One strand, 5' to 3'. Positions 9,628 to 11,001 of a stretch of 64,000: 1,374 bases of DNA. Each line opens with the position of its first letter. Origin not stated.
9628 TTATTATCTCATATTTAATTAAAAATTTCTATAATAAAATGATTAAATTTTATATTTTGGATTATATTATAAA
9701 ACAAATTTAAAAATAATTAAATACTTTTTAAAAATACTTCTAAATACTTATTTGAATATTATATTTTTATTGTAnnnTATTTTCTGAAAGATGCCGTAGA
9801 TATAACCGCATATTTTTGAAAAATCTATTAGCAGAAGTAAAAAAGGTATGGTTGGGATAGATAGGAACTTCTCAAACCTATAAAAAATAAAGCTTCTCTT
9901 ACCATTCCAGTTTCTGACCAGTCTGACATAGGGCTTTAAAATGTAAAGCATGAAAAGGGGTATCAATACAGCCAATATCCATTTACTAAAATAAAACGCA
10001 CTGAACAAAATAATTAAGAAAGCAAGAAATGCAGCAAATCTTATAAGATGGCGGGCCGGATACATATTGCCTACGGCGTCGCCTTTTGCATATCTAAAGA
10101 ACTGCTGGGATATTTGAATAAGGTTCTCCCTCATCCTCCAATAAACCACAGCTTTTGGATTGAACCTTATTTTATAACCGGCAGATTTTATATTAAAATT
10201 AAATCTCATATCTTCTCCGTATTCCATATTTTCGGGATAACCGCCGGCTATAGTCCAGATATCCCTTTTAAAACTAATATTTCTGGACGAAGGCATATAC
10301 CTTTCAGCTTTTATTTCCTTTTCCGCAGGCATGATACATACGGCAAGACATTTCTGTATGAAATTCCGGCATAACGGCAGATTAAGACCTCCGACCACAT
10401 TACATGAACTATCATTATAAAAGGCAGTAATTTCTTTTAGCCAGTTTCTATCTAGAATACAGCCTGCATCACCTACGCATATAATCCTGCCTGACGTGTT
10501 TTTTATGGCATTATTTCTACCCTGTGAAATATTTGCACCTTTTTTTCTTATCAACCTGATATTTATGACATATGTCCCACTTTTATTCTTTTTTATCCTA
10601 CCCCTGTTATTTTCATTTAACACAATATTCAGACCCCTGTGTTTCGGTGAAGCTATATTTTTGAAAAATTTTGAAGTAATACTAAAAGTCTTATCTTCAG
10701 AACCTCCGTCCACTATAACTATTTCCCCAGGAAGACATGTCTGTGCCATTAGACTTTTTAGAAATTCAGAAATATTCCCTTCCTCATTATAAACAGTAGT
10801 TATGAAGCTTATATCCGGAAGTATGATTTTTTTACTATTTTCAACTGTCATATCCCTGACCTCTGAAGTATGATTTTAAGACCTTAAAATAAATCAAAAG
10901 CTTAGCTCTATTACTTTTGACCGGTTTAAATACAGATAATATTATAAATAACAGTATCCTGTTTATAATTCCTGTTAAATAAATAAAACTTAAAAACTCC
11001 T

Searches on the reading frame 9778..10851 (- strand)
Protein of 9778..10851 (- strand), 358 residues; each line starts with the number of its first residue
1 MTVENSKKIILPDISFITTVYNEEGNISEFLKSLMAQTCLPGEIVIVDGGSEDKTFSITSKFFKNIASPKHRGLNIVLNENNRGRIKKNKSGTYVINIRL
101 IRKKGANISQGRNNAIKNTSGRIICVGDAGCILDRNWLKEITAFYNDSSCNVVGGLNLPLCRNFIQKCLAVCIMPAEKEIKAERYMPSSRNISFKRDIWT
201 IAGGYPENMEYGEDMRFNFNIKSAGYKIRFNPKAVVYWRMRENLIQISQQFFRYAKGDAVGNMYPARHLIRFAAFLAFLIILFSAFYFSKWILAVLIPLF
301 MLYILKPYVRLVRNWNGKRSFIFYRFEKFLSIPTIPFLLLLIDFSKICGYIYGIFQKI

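Call 18: search_protein_families(library=pfam, proteins=[window:9778-10851:-], max_evalue=0.001)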
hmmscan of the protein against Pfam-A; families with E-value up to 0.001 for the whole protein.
window:9778-10851:- (358 aa): 3 families
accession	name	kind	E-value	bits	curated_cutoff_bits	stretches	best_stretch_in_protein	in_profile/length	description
PF00535.33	Glycos_transf_2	-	2.7e-17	63.6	23.3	1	15-86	1-67/168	Glycosyl transferase family 2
PF13632.12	Glyco_trans_2_3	-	4.5e-08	33.6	27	1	133-303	11-195/198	Glycosyl transferase family group 2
PF13641.12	Glyco_tranf_2_3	-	5.2e-05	23.8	27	0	12-253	1-226/230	Glycosyltransferase like family 2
